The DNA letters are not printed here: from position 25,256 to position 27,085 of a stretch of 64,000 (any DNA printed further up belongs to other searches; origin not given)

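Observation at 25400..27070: GT-C paralog enclosed by inverted copies of a GC-rich 26-nt element and followed by a 100-nt GC-rich multi-stem hairpin; the element family also marks the first paralog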

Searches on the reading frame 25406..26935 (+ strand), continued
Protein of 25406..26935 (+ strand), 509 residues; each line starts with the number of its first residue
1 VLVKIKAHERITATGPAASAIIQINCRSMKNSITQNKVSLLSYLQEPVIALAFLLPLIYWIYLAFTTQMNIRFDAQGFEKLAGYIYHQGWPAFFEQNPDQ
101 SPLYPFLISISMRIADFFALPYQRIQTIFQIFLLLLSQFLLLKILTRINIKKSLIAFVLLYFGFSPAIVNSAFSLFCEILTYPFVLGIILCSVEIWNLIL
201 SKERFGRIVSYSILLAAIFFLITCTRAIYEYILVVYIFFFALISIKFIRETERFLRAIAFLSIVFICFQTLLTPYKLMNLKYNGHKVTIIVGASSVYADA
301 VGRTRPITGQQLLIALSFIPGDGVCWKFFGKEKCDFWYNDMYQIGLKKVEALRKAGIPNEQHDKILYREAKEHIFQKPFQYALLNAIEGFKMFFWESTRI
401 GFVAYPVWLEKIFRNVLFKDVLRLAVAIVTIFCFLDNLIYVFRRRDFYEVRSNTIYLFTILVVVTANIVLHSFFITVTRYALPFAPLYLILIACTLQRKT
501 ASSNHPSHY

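Call 43: search_solved_structures(query=A1, max_evalue=10)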
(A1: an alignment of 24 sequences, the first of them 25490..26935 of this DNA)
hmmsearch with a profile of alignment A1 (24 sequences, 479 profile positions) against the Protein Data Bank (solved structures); distinct sequences matched with E-value up to 10: 6.
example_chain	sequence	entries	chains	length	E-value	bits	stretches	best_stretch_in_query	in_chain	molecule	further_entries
4u3m_L6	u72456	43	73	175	0.42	12.7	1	230-340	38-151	60S ribosomal protein L6-A | Large ribosomal subunit protein eL6A | eL6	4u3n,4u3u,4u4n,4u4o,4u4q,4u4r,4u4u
8t2x_AE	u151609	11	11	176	0.43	12.7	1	230-340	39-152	60S ribosomal protein L6-A | Large ribosomal subunit protein eL6A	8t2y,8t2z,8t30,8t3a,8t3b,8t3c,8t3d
3j6x_L6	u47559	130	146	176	0.43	12.7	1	230-340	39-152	60S ribosomal protein L6 | eL6 | 60S ribosomal protein L6-A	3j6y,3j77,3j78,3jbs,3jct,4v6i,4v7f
6t4q_LE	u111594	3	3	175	0.55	12.3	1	236-340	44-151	60S ribosomal protein L6-B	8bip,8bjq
6t7t_LE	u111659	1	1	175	0.95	11.6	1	236-340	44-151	60S ribosomal protein L6-B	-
6t7i_LE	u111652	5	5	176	0.96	11.5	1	236-340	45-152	60S ribosomal protein L6-B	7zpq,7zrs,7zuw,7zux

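Call 44: search_protein_families(library=ncbifam, proteins=[window:25490-26935:+], max_evalue=0.1)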
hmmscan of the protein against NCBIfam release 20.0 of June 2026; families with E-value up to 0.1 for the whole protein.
window:25490-26935:+ (481 aa): 0 families

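Call 49: find_encoding_contigs(protein=window:25406-26935:+, flank=10000, max_places=8)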
Protein window:25406-26935:+ (509 aa): 2 contigs read that carry it; 2 places shown.
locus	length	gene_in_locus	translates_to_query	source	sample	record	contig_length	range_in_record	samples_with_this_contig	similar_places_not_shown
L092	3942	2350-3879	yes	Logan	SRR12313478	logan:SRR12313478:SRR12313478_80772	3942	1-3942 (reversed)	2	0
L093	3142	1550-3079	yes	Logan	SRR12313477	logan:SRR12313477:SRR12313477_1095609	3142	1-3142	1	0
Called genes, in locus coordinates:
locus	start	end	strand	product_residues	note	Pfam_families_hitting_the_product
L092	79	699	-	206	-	PF13847:Methyltransf_31, PF08241:Methyltransf_11, PF13649:Methyltransf_25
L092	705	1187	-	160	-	PF25084:LbH_EIF2B (weak), PF25087:GMPPB_C (weak), PF00132:Hexapep, PF14602:Hexapep_2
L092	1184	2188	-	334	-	PF01408:GFO_IDH_MocA, PF22725:GFO_IDH_MocA_C3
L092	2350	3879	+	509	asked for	-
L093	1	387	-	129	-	?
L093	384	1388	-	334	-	PF01408:GFO_IDH_MocA, PF22725:GFO_IDH_MocA_C3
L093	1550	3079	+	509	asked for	-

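Call 53: predict_structure(alignment_id=A1)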
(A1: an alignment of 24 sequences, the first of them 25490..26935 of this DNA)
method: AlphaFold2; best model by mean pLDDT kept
length: 481 residues; sequences in the alignment: 24
mean_pLDDT: 89.4   pTM: 0.90
mean pLDDT of the five models: 89.4, 88.9, 87.9, 87.0, 86.4
residues with pLDDT >= 90: 316; 70-90: 139; 50-70: 12; < 50: 14
segments of 3 or more residues with pLDDT < 50: 1-8, 476-481
pLDDT, mean of each block of 10 residues (from residue 1): 44 85 96 92 83 94 87 87 96 93 96 96 95 95 84 95 96 91 98 93 94 93 94 98 93 80 81 91 90 86 83 85 92 88 96 94 92 83 88 92 97 87 88 96 88 93 97 60 45
secondary structure, 60 per line:
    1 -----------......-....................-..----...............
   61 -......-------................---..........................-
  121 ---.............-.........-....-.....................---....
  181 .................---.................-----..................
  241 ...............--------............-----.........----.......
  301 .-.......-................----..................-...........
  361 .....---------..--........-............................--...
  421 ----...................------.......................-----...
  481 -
elements in order: H12-17 H19-38 H46-60 H62-67 H75-90 H94-119 H124-136 H138-146 H148-151 H153-173 H177-197 H201-217 H223-255 H264-275 H281-289 H294-301 H303-309 H311-326 H331-348 H350-365 H379-386 H388-415 H425-443 H450-472
